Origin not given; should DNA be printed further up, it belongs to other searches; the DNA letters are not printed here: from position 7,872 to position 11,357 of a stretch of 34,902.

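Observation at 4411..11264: Tandemly duplicated transcription units encoding ~1,050-aa secreted pentaheme cytochromes with a large heme-free, disulfide-rich C-terminal half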

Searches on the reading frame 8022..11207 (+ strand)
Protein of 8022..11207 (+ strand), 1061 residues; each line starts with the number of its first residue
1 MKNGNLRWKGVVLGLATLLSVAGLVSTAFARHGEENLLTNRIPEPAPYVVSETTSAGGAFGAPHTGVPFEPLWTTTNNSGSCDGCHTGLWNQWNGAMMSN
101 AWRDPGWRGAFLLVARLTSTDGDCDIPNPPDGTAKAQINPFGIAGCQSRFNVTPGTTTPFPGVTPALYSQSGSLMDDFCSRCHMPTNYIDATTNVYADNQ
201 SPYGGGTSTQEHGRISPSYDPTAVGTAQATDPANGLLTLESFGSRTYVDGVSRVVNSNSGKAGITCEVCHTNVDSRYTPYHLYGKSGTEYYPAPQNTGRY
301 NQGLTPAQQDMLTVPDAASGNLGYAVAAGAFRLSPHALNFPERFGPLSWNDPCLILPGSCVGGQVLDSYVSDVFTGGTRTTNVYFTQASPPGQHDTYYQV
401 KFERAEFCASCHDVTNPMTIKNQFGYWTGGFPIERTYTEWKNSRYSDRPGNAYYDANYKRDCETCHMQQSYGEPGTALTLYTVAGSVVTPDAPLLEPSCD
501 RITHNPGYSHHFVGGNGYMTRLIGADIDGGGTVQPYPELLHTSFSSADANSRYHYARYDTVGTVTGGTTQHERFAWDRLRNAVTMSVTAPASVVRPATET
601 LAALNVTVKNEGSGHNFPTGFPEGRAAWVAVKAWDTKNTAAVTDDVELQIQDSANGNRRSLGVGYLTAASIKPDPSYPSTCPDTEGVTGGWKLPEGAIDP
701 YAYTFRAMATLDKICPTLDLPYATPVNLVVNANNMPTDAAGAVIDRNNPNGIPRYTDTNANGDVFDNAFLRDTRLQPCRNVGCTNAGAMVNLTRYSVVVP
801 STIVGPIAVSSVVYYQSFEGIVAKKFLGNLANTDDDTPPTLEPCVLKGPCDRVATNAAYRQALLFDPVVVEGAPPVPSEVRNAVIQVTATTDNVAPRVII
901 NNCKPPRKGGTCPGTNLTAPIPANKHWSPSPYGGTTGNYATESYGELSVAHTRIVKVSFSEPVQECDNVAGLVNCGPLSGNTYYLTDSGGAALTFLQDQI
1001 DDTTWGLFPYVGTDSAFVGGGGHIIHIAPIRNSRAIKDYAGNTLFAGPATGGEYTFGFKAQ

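Call 9: search_protein_families(library=pfam, proteins=[window:8022-11207:+], max_evalue=1)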
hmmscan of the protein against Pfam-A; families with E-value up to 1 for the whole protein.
window:8022-11207:+ (1061 aa): 8 families
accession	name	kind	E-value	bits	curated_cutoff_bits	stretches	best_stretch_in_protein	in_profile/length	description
PF14522.11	Cytochrome_C7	-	1.7e-05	24.9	24.8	1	395-466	31-66/67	Cytochrome c7 and related cytochrome c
PF07627.16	PSCyt3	-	0.00011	22.9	27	0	403-419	66-82/98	Protein of unknown function (DUF1588)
PF22113.1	Mtrc-MtrF_II-IV_dom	-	0.00032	20.7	30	1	403-472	26-94/176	Outer membrane cytochrome MtrC/MtrF-like, domains II/IV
PF13435.11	Cytochrome_C554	-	0.0011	20.3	20.8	0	408-477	2-65/84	Cytochrome c554 and c-prime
PF13442.11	Cytochrome_CBB3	-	0.008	16.9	27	0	456-475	8-24/68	Cytochrome C oxidase, cbb3-type, subunit III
PF03150.19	CCP_MauG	-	0.066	14.3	25.6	0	457-479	19-40/149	Di-haem cytochrome c peroxidase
PF09699.15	Paired_CXXCH_1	-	0.097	12.8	20.6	0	400-414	24-38/41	Doubled CXXCH motif (Paired_CXXCH_1)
PF03264.19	Cytochrom_NNT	-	0.17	12.1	24.1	0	403-418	34-49/174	NapC/NirT cytochrome c family, N-terminal region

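Call 10: search_protein_families(library=ncbifam, proteins=[window:8022-11207:+], max_evalue=1)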
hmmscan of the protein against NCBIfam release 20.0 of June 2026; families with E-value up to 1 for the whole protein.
window:8022-11207:+ (1061 aa): 0 families
